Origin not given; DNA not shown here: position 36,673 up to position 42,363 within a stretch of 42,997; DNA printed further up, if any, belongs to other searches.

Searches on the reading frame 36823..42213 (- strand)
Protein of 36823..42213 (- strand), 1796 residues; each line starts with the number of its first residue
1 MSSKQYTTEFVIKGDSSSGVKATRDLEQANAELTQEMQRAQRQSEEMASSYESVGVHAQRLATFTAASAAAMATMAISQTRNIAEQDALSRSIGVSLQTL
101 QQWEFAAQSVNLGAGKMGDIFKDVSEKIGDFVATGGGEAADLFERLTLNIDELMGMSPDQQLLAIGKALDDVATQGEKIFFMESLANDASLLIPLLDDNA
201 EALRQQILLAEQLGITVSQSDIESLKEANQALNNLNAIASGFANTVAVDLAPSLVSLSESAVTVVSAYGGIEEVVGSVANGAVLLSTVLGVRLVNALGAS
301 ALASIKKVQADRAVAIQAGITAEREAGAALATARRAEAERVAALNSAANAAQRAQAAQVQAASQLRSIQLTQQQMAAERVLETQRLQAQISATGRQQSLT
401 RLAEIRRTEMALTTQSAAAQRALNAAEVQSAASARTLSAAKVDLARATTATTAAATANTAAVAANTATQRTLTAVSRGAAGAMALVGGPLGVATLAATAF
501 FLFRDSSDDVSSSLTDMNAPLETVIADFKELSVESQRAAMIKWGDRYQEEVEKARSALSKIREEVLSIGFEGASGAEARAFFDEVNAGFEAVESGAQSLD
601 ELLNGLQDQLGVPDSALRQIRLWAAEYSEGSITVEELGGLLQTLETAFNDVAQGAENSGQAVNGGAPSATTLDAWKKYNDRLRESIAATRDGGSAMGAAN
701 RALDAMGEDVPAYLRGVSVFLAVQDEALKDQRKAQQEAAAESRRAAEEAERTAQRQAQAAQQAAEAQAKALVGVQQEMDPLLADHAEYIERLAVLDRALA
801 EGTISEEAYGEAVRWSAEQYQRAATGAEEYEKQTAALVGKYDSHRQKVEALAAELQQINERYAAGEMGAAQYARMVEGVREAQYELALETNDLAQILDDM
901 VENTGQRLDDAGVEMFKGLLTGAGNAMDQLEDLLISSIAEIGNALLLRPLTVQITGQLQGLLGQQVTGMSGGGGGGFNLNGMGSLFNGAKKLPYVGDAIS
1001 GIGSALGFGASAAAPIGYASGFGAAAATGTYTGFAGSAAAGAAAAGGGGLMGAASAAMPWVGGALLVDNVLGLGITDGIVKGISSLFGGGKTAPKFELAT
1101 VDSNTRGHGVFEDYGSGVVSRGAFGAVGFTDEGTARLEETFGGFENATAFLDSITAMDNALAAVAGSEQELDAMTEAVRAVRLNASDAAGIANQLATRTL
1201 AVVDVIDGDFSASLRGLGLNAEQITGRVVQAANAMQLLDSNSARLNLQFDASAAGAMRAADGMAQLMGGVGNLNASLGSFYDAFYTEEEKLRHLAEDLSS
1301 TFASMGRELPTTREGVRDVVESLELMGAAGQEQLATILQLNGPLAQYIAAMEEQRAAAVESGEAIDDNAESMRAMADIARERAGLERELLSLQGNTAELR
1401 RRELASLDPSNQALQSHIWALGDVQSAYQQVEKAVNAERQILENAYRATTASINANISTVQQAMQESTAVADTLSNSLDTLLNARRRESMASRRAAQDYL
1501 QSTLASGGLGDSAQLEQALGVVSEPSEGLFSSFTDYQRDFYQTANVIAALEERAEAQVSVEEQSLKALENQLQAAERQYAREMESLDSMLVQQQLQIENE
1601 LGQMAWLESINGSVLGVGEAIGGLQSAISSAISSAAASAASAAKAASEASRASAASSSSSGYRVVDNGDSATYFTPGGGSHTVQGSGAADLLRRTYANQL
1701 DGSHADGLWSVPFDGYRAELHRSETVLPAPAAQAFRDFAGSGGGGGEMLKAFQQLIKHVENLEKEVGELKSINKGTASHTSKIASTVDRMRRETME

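Call 74: search_protein_families(library=phrogs, proteins=[window:36823-42213:-], max_evalue=0.001)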
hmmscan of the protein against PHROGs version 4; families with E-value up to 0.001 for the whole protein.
window:36823-42213:- (1796 aa): 11 families
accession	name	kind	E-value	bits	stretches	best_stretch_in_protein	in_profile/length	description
phrog_2854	-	tail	1.8e-48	166.9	1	31-447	18-433/855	tail length tape measure protein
phrog_9483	-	tail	3.9e-37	129.1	1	27-283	16-269/657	tail length tape measure protein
phrog_7740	-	tail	2.6e-30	105.6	2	415-636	331-555/2151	tail length tape measure protein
phrog_339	-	tail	3e-20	73.1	1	232-1017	257-982/1123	tail length tape measure protein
phrog_13674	-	tail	1.1e-17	64.9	1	12-236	12-253/764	tail length tape measure protein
phrog_1506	-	tail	3e-17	63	1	33-898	44-763/1269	tail length tape measure protein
phrog_24709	-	tail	4.1e-14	52.8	2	1257-1376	833-952/1069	tail length tape measure protein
phrog_25966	-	tail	1.3e-13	50.4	2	1254-1373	1110-1237/1651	tail length tape measure protein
phrog_8125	-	tail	3.2e-13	50.5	1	36-259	44-272/578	tail length tape measure protein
phrog_1107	-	tail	7.9e-10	38.3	1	354-896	427-966/1252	tail length tape measure protein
phrog_3654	-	unknown function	2.8e-07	30.9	1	32-279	83-354/577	-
